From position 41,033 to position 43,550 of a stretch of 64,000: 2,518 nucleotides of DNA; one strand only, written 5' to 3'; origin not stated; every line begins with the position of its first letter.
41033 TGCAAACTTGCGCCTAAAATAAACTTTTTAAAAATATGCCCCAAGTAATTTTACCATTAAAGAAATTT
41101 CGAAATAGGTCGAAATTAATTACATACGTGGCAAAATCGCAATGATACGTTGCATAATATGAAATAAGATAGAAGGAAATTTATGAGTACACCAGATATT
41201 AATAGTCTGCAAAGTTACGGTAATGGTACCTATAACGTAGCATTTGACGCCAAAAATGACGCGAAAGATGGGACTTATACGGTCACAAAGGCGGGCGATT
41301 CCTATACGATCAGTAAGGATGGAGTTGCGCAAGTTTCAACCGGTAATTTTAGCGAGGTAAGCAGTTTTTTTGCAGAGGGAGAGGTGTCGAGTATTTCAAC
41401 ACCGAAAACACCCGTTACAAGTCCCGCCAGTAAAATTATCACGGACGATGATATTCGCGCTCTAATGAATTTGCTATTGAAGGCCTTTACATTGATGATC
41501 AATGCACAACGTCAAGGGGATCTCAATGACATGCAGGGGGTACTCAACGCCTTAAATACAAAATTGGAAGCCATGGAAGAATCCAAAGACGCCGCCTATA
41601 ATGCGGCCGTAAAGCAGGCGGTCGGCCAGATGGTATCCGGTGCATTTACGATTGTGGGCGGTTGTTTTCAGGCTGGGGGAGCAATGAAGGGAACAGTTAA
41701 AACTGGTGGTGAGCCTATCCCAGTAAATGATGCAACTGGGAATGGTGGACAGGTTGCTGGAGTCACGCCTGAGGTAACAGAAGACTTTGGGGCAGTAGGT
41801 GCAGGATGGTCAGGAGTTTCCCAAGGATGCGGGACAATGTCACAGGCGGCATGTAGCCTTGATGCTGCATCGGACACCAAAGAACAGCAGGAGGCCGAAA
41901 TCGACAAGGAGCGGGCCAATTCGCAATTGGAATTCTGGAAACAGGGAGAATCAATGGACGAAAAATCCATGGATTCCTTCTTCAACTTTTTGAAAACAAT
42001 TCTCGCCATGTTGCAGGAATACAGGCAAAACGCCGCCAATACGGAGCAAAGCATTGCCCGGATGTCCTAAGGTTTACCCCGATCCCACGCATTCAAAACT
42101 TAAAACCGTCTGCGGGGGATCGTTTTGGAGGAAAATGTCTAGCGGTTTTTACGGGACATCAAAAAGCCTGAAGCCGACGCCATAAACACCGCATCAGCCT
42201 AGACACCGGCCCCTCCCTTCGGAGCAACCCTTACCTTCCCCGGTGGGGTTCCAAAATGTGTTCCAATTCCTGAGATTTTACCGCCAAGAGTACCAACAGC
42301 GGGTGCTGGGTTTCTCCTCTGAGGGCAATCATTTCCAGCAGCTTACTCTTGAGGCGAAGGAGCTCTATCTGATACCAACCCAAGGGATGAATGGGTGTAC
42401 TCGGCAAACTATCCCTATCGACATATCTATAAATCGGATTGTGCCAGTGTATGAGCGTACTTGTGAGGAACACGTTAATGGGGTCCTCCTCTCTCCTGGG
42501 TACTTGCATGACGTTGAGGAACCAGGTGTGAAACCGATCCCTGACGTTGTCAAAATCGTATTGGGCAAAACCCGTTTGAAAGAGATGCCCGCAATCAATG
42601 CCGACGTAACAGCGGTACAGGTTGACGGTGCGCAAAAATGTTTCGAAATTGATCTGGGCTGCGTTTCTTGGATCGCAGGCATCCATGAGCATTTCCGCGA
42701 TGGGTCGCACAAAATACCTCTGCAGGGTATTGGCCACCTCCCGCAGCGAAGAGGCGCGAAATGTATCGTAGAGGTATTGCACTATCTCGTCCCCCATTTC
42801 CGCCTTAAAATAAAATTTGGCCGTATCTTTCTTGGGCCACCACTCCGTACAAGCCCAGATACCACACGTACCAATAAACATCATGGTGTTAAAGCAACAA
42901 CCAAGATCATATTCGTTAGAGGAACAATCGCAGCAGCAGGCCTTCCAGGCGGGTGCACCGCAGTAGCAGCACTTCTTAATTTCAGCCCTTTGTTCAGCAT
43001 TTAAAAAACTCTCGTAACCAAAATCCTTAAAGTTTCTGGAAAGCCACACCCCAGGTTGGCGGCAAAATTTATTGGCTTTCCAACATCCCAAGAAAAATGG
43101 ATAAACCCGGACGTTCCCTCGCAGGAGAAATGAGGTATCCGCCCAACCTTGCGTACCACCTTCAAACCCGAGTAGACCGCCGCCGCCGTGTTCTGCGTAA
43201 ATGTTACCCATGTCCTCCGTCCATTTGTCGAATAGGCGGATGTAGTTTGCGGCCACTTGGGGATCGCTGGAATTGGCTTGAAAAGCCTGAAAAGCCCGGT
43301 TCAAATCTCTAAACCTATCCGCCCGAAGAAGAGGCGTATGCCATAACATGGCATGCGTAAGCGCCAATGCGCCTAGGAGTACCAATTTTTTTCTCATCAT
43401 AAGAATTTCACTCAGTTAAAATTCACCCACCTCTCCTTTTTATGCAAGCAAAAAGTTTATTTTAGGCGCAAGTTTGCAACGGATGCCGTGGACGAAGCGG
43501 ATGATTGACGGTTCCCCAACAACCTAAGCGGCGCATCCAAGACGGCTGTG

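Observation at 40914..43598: ~148-bp inverted repeats placed as identical upstream modules of two convergent T3SS-adjacent genes (possible shared regulatory module or invertible/recombinogenic cassette)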

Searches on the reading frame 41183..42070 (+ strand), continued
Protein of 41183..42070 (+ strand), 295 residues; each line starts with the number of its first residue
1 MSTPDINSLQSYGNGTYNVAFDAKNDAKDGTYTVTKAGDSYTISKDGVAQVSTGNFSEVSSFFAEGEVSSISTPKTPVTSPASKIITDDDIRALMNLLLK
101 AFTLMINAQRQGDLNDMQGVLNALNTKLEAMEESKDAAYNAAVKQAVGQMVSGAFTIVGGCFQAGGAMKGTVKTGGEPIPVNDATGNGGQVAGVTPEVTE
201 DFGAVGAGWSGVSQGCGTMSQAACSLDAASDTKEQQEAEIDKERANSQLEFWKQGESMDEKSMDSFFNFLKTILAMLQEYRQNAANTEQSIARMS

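Call 49: find_encoding_contigs(protein=P0024, flank=6000, max_places=4)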
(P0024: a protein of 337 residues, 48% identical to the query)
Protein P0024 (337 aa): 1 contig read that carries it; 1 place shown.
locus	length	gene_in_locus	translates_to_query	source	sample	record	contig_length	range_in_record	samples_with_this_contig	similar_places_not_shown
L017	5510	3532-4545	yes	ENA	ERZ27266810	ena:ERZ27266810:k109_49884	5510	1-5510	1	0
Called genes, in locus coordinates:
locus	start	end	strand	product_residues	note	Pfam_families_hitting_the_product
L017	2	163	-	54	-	?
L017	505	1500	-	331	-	PF00535:Glycos_transf_2, PF13641:Glyco_tranf_2_3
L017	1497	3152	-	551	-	PF02366:PMT, PF13231:PMT_2, PF18583:Arnt_C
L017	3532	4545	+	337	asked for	-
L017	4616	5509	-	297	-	?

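Call 55: search_solved_structures(query=A6, max_evalue=1)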
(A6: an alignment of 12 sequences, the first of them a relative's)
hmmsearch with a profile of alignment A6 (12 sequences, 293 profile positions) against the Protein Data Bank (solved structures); distinct sequences matched with E-value up to 1: 0.

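Call 56: search_protein_families(library=pfam, alignment_id=A6, max_evalue=0.01)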
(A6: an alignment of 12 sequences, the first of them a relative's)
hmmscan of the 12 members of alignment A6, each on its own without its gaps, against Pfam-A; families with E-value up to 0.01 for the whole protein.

A. member 1, P0001 (295 aa): 1 family
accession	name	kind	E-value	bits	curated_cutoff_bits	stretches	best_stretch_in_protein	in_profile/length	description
PF04888.17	SseC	-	0.0078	16.3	30.2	1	137-293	165-311/312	Secretion system effector C (SseC) like family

B. families by the number of members that match (of 12 scanned): 2 families
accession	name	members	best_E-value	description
PF05802.16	SctB2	1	0.0021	SPI-2 type 3 secretion system translocon protein SctB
PF04888.17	SseC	1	0.0078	Secretion system effector C (SseC) like family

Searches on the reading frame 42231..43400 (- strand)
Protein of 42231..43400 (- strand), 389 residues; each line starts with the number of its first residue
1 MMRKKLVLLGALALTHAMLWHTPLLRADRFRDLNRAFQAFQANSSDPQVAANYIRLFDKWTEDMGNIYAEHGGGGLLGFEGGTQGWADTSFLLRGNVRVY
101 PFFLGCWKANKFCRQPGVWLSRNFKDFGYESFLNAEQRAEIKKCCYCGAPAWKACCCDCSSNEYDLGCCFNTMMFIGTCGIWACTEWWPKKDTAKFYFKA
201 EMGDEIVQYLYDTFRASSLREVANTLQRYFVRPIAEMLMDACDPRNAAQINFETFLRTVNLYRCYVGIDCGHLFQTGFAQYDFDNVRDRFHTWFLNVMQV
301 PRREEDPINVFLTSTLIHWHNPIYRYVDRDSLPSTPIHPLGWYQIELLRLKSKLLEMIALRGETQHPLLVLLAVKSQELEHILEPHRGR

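Call 6: search_protein_families(library=pfam, proteins=[window:42231-43400:-], max_evalue=0.01)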
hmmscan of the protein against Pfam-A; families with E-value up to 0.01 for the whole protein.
window:42231-43400:- (389 aa): 0 families

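Call 7: search_protein_families(library=ncbifam, proteins=[window:42231-43400:-], max_evalue=0.01)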
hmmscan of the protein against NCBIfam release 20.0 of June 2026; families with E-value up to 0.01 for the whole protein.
window:42231-43400:- (389 aa): 0 families

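Call 10: find_homologous_proteins(query=window:42231-43400:-)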
Query window:42231-43400:- (389 aa): 2 proteins with E <= 0.001 among 2601 candidates.
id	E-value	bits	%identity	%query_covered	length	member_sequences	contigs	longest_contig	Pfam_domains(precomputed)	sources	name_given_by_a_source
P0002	2.5e-279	944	100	100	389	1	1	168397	-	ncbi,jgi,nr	ncbi:MAG: hypothetical protein LBF43_03980 [Puniceicoccales bacterium]|jgi:hypothetical protein|nr:h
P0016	5.7e-95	337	62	63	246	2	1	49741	-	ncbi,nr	ncbi:MAG: hypothetical protein LBJ78_00045 [Puniceicoccales bacterium]|nr:hypothetical protein [Puni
